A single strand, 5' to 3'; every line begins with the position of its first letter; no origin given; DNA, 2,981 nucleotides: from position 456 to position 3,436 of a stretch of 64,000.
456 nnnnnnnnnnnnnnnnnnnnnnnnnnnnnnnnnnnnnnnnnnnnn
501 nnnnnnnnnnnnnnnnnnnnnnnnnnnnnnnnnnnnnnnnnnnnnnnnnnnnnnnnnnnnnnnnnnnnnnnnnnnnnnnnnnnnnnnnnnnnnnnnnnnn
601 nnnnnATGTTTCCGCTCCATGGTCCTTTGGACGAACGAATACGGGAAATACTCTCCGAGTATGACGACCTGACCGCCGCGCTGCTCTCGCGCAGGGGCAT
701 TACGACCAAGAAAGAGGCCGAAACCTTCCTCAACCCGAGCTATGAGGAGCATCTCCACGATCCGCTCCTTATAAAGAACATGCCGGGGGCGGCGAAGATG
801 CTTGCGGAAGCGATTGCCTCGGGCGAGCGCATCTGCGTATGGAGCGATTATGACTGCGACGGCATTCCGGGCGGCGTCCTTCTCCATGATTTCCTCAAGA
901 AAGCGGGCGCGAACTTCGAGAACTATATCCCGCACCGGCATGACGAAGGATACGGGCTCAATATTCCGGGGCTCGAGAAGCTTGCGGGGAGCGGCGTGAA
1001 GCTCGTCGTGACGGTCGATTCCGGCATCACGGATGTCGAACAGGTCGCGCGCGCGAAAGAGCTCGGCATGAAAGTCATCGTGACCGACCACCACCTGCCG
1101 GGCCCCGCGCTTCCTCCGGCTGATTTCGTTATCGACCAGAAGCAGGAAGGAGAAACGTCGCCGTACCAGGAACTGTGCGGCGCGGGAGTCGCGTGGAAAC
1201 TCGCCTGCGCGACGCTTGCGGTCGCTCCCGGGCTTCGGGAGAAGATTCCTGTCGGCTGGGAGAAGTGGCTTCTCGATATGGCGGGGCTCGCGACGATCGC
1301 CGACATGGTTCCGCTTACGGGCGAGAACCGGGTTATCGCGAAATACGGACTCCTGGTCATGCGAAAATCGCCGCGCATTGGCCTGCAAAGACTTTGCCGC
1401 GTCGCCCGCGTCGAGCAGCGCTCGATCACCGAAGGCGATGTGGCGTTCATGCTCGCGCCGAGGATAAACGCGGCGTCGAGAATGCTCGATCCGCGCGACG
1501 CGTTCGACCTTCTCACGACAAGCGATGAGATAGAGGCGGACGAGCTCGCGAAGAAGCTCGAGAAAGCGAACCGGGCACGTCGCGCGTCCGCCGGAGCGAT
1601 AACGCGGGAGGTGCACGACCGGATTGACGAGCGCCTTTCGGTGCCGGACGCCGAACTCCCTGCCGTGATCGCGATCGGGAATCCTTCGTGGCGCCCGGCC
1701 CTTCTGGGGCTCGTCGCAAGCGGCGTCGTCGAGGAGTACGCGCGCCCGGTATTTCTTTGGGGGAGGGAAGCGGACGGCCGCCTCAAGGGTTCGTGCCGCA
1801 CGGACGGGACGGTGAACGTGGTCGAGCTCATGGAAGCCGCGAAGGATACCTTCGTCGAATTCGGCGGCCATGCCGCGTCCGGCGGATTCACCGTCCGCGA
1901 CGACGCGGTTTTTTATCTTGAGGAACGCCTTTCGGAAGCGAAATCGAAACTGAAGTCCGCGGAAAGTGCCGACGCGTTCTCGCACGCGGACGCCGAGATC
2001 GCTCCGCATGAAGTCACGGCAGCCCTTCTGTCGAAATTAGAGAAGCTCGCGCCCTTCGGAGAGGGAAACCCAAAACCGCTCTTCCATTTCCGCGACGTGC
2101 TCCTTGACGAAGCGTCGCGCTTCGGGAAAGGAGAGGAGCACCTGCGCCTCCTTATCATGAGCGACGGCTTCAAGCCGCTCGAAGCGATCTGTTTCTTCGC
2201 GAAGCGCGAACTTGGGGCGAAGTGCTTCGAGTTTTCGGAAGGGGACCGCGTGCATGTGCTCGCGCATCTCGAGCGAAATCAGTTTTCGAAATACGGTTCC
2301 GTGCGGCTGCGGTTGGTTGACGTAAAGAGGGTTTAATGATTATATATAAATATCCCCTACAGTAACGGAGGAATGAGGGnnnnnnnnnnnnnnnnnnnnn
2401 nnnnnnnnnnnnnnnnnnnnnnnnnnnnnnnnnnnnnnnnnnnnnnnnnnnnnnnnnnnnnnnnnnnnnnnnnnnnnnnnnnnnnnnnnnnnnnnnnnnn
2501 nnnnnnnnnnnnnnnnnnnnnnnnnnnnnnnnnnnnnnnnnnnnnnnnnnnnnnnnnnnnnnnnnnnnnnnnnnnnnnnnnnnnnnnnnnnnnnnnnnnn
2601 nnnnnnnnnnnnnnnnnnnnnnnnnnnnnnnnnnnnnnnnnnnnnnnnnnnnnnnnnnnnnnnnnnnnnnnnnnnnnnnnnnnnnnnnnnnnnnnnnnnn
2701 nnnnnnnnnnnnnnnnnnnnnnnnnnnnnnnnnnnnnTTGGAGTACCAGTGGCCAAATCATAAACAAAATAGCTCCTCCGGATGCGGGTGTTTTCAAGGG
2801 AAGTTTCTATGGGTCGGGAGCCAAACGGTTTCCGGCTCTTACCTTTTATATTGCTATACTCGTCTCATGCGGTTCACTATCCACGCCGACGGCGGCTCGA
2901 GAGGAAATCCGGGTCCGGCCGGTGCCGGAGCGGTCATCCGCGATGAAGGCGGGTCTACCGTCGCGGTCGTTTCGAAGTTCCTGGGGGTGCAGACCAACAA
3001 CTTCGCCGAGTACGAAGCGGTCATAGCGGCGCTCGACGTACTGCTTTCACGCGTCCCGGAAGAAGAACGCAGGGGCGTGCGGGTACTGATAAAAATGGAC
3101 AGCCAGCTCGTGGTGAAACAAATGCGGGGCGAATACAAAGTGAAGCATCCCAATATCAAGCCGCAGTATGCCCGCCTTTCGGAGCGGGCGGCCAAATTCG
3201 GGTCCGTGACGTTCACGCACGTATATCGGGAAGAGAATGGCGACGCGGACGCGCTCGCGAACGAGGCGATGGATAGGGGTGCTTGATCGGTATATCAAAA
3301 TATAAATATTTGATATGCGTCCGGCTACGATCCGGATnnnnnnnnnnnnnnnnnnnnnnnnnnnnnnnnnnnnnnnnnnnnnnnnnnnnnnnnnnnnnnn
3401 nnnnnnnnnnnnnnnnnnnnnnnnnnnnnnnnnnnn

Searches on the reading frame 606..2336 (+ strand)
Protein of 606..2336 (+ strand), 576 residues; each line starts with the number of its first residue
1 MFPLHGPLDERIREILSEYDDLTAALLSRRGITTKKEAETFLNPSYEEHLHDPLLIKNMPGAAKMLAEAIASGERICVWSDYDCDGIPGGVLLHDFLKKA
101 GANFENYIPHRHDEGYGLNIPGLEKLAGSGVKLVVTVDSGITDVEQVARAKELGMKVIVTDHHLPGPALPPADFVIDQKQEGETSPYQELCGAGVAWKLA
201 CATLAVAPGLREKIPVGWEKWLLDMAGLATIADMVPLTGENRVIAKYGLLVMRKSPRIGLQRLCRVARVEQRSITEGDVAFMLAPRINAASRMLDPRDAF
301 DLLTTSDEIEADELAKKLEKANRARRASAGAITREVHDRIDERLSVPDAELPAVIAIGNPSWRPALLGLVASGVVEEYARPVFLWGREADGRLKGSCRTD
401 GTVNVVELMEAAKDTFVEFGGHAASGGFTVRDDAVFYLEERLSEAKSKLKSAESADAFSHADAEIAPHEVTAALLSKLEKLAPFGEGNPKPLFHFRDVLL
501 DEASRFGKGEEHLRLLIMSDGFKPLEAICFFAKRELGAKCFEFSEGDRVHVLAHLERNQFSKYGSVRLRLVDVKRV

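Call 3: search_protein_families(library=pfam, proteins=[window:606-2336:+], max_evalue=0.01)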
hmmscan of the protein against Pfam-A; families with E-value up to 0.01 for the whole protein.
window:606-2336:+ (576 aa): 3 families
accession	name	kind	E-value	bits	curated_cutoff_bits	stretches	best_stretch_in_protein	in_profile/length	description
PF17768.7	RecJ_OB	-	8.8e-23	80.9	27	1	462-572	2-107/107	RecJ OB domain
PF01368.27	DHH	-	1.8e-20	73.9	28.1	1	75-201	1-103/125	DHH family, N-terminal domain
PF02272.25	DHHA1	-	1.3e-08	35.7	25.9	1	359-451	10-98/102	DHHA1 domain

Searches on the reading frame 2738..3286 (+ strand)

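Call 3: search_protein_families(library=pfam, proteins=[window:2738-3286:+], max_evalue=0.01)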
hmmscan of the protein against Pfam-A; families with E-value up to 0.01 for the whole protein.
window:2738-3286:+ (182 aa): 2 families
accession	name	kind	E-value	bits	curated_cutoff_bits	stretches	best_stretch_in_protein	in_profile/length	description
PF13456.12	RVT_3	-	4.1e-20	72.4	21.6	1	51-177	3-123/123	Reverse transcriptase-like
PF00075.30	RNase_H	-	1.6e-11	45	25.8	1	46-177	4-139/141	RNase H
